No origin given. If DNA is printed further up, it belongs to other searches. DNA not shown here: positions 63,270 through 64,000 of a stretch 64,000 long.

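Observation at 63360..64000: Unannotated ORF at the window edge encoding a eukaryote-type carnitine/choline acyltransferase N-terminus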

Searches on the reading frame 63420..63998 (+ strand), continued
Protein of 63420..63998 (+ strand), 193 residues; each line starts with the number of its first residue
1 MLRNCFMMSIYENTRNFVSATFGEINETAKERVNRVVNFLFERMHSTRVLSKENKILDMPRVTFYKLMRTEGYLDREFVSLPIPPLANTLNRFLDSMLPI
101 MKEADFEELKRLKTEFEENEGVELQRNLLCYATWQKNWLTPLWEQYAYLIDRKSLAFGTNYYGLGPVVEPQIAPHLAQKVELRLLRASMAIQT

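Call 63: fold_search(model_id=the predicted structure, library=pdb)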
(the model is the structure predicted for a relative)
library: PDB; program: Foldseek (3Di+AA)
matches with E <= 10: 619; with E <= 0.001: 79
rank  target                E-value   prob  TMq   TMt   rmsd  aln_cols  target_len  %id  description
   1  1xmd_B                1.4e-47  1.00  0.78  0.87   3.0       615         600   25  M335V mutant structure of mouse carnitine octanoyltransferase (released 2004-10-19)
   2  1xmc_B                4.2e-47  1.00  0.78  0.87   3.0       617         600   26  C323M mutant structure of mouse carnitine octanoyltransferase (released 2004-10-19)
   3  1nm8                  4.1e-46  1.00  0.78  0.88   3.2       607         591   29  Structure of Human Carnitine Acetyltransferase: Molecular Basis for Fatty Acyl Transfer (released 2003-03-11)
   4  1xl7_B                6.2e-46  1.00  0.78  0.86   3.1       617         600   25  Crystal Structure of Mouse Carnitine Octanoyltransferase (released 2004-10-19)
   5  1xmd_A                4.4e-45  1.00  0.77  0.87   2.9       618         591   24  M335V mutant structure of mouse carnitine octanoyltransferase (released 2004-10-19)
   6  1t7q_A                6.1e-45  1.00  0.78  0.87   3.2       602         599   28  Crystal structure of the F565A mutant of murine carnitine acetyltransferase in complex with carnitine and CoA (released 2004-06-22)
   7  2h3w_A                1.2e-44  1.00  0.78  0.87   3.1       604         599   28  Crystal structure of the S554A/M564G mutant of murine carnitine acetyltransferase in complex with hexanoylcarnitine an (released 2006-08-01)
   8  2h3p_A                1.2e-44  1.00  0.77  0.86   3.0       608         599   28  Crystal structure of murine carnitine acetyltransferase in complex with carnitine and acetyl-CoA (released 2006-08-01)
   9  1xmc_A                1.4e-44  1.00  0.76  0.86   2.8       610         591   24  C323M mutant structure of mouse carnitine octanoyltransferase (released 2004-10-19)
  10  1ndb_A                2.4e-44  1.00  0.79  0.88   2.8       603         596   28  Crystal structure of Carnitine Acetyltransferase (released 2003-01-28)
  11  1t7n                  3.0e-44  1.00  0.78  0.87   2.9       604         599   28  Crystal structure of the M564G mutant of murine CrAT (released 2004-06-22)
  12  4eyw_B                3.9e-44  1.00  0.77  0.81   3.4       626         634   25  Crystal structure of rat carnitine palmitoyltransferase 2 in complex with 1-[(R)-2-(3,4-Dihydro-1H-isoquinoline-2-carb (released 2013-04-24)
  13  2deb_B                8.2e-44  1.00  0.78  0.83   3.4       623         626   24  Crystal structure of rat carnitine palmitoyltransferase 2 in space group C2221 (released 2007-02-10)
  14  2h4t_A                1.2e-43  1.00  0.77  0.83   3.3       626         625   25  Crystal structure of rat carnitine palmitoyltransferase II (released 2006-07-25)
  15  1xl7_A                1.3e-43  1.00  0.77  0.86   2.7       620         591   24  Crystal Structure of Mouse Carnitine Octanoyltransferase (released 2004-10-19)
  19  2deb_A                5.2e-43  1.00  0.77  0.83   3.4       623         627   25  Crystal structure of rat carnitine palmitoyltransferase 2 in space group C2221 (released 2007-02-10)
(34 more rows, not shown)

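Call 73: find_encoding_contigs(protein=P0297, flank=10000, max_places=2)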
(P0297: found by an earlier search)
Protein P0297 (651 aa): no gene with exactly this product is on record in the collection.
